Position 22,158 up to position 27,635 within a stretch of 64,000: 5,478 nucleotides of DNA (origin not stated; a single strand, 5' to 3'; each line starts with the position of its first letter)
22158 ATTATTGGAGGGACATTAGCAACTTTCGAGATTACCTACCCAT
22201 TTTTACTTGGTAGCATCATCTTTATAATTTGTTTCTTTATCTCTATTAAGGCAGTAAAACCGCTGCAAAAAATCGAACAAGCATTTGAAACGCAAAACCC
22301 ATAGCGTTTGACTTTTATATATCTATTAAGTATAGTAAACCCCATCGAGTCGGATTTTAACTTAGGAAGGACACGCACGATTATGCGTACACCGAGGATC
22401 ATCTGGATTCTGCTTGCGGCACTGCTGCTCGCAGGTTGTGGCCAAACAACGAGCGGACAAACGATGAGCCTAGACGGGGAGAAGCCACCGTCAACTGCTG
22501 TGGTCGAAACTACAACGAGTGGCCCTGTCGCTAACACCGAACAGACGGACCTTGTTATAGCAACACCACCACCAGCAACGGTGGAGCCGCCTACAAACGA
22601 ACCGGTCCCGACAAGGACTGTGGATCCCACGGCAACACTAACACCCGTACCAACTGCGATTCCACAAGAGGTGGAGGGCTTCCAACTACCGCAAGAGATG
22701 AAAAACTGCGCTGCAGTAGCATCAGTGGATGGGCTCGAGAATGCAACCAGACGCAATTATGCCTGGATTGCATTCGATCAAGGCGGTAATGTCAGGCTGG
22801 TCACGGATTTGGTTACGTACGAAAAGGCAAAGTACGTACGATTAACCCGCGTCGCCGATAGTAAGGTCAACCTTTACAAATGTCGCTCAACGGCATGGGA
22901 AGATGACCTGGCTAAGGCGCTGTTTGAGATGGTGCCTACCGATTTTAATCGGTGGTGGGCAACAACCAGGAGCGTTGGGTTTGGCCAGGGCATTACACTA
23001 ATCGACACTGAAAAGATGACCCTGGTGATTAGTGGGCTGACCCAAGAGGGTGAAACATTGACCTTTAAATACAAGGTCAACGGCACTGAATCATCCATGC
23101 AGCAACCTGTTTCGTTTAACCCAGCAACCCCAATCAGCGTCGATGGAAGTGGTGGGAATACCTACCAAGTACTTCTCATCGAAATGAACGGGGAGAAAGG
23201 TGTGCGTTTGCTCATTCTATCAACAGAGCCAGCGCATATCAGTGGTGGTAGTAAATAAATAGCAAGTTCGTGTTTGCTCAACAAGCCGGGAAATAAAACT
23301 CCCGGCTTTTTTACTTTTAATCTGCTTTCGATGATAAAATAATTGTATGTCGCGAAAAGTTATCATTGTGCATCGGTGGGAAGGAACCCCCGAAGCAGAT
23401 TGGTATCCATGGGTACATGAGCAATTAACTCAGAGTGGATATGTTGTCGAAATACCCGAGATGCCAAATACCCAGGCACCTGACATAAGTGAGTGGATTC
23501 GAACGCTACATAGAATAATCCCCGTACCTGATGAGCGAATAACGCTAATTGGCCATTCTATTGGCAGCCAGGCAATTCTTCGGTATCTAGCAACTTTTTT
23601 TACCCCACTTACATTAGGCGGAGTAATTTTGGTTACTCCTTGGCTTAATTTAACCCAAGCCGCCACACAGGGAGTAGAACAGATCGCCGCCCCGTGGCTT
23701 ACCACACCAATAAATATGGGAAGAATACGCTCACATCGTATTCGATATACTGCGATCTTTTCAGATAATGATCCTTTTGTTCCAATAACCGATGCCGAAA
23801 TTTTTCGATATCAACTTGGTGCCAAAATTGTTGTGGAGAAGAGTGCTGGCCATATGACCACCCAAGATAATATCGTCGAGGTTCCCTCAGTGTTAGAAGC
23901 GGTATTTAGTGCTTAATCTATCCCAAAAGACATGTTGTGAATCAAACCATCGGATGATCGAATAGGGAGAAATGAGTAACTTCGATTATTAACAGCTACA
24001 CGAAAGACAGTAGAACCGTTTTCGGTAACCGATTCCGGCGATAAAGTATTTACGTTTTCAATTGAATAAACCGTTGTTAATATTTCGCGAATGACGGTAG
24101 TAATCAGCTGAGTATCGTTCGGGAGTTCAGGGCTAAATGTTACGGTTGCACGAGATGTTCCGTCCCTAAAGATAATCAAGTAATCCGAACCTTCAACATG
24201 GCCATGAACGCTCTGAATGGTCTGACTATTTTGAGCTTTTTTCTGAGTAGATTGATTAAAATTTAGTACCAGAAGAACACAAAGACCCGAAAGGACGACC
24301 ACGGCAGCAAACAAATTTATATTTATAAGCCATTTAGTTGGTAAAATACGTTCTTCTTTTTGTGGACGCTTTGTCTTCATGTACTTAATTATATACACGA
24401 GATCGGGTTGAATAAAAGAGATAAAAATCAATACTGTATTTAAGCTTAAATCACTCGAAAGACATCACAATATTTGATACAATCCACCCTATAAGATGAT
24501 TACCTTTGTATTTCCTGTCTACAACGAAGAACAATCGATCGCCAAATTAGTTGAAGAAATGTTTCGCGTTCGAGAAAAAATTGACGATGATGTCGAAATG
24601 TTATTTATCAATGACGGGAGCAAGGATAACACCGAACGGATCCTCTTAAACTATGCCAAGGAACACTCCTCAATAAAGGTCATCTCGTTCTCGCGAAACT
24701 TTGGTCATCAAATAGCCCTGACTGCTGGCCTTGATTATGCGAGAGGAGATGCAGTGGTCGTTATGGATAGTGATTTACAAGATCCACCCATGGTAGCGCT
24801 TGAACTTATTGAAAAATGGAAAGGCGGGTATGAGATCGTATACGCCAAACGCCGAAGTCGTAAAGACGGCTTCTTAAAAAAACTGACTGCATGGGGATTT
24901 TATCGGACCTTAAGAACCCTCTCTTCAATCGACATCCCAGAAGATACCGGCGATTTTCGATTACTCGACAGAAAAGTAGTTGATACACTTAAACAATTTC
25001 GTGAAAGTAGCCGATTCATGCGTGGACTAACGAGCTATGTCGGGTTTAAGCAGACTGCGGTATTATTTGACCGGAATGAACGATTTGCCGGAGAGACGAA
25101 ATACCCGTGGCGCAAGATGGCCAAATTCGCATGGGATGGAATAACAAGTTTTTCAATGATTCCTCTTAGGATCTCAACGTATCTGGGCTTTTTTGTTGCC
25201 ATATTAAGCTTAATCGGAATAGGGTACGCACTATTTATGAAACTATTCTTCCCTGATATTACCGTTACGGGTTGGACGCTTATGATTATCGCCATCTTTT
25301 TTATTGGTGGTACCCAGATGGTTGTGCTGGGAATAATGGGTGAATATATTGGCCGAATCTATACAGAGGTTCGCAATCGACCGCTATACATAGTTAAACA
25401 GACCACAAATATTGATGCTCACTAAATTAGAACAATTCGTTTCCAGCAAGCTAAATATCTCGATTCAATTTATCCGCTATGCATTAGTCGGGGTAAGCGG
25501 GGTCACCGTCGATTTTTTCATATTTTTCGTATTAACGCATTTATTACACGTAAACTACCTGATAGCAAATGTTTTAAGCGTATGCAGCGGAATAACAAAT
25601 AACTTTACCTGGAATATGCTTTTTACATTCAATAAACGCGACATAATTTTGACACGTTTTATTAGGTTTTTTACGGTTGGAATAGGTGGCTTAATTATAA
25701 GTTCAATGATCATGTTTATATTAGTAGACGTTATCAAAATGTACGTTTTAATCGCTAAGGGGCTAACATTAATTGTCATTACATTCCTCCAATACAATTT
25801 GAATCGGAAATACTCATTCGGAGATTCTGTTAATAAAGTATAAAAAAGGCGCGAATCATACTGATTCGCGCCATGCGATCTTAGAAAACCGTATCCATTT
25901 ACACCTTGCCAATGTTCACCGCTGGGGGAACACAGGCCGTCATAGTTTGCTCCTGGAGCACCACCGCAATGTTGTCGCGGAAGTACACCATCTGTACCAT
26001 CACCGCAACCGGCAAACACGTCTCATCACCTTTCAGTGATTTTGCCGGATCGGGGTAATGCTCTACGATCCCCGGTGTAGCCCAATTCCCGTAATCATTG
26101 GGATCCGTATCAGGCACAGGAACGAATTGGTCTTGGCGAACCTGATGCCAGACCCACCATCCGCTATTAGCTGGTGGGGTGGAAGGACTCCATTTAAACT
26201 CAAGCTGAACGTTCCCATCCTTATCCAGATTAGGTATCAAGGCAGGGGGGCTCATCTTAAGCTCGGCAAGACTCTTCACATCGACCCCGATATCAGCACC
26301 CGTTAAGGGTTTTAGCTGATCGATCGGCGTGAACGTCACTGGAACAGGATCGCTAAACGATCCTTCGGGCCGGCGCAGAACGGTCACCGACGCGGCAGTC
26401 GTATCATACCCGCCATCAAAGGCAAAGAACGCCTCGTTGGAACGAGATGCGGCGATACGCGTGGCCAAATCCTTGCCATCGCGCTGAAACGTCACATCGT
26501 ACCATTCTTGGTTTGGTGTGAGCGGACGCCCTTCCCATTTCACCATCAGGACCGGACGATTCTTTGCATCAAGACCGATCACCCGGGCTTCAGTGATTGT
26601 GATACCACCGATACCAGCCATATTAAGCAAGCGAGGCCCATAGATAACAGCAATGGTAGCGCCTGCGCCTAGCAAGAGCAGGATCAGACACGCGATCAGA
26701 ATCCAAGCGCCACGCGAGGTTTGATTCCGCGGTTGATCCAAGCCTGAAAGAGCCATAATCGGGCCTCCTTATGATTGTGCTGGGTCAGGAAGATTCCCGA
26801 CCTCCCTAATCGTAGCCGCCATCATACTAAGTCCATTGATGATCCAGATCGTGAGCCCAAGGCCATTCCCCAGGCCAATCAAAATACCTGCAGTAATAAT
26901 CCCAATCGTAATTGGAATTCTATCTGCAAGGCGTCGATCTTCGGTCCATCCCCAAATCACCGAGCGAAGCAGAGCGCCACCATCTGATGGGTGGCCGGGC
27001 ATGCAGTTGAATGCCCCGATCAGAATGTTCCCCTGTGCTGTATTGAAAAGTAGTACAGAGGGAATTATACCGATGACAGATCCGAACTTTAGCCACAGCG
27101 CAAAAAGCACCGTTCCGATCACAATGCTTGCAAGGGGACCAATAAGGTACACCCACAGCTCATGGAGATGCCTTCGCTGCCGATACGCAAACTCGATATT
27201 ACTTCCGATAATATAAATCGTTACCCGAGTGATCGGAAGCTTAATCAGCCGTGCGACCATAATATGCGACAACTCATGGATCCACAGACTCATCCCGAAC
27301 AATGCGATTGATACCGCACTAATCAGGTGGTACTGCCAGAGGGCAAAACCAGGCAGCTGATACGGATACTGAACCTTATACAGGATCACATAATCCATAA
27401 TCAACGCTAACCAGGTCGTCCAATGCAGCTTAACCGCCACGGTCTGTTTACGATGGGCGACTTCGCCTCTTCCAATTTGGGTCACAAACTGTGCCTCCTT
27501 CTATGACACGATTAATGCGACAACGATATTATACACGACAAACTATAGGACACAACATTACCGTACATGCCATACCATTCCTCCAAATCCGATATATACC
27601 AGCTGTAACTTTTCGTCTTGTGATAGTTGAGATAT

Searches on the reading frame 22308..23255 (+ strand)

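Call 12: search_protein_families(library=pfam, proteins=[window:22308-23255:+], max_evalue=0.01)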
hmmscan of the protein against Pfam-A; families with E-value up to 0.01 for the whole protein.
window:22308-23255:+ (316 aa): 1 family
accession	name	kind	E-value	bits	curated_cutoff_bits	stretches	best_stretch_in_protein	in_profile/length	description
PF13627.12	LptM_cons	-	0.0038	17.5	27.3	1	34-47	4-17/23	LPS-assembly lipoprotein LptM, conserved region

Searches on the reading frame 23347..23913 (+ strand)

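Call 12: search_protein_families(library=pfam, proteins=[window:23347-23913:+], max_evalue=0.01)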
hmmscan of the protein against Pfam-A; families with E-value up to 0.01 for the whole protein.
window:23347-23913:+ (189 aa): 7 families
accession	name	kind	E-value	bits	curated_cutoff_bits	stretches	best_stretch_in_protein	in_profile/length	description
PF06821.19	Ser_hydrolase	-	6.5e-22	78.7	22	1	5-183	1-167/172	Serine hydrolase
PF12697.13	Abhydrolase_6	-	7.3e-06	27.2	26.3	1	13-111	6-106/217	Alpha/beta hydrolase family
PF00561.26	Abhydrolase_1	-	0.00011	22.5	25.8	1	45-101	53-104/245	alpha/beta hydrolase fold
PF06259.18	Abhydrolase_8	-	0.00096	19.3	20.5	1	42-112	89-157/178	Alpha/beta hydrolase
PF12146.15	Hydrolase_4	-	0.0019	17.9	27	1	60-129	73-140/239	Serine aminopeptidase, S33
PF10230.15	LIDHydrolase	-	0.0038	17.4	27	0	59-110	77-130/262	Lipid-droplet associated hydrolase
PF08538.16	DUF1749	-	0.0045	16.6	24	1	61-92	103-136/299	Protein of unknown function (DUF1749)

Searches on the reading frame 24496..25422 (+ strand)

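Call 12: search_protein_families(library=pfam, proteins=[window:24496-25422:+], max_evalue=0.01)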
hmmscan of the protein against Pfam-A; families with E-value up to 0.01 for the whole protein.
window:24496-25422:+ (309 aa): 3 families
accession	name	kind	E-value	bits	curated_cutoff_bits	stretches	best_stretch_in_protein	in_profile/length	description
PF00535.33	Glycos_transf_2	-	2.4e-31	109.4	23.3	1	4-164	2-166/168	Glycosyl transferase family 2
PF10111.15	Glyco_tranf_2_2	-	2.8e-05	24.2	27.3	1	4-93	2-91/276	Glycosyltransferase like family 2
PF13641.12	Glyco_tranf_2_3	-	0.0058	17.1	27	1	2-93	3-96/230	Glycosyltransferase like family 2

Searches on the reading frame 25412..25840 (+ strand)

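Call 12: search_protein_families(library=pfam, proteins=[window:25412-25840:+], max_evalue=0.01)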
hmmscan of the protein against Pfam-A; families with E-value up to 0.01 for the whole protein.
window:25412-25840:+ (143 aa): 1 family
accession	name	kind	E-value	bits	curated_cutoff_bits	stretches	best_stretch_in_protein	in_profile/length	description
PF04138.20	GtrA_DPMS_TM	-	3.9e-23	82.3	26.1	1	22-136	1-117/117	GtrA/DPMS, transmembrane domain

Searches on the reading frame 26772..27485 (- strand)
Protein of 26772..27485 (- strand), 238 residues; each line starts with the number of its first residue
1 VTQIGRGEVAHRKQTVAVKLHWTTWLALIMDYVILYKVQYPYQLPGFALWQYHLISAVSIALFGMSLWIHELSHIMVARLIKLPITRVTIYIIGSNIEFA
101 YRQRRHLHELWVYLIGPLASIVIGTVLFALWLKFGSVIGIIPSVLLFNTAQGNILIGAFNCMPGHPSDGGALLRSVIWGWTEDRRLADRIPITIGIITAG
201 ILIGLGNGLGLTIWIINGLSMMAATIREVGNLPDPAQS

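Call 12: search_protein_families(library=pfam, proteins=[window:26772-27485:-], max_evalue=0.01)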
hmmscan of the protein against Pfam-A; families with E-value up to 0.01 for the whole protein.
window:26772-27485:- (238 aa): 3 families
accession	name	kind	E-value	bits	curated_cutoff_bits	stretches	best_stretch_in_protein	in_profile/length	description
PF02163.28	Peptidase_M50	-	6e-12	45.8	27.2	2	60-131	3-100/221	Peptidase family M50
PF03006.26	HlyIII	-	0.0036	17.4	26.2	1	13-145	5-145/224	Haemolysin-III related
PF11667.14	DUF3267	-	0.0037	18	27.1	1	66-150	4-88/108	Putative zincin peptidase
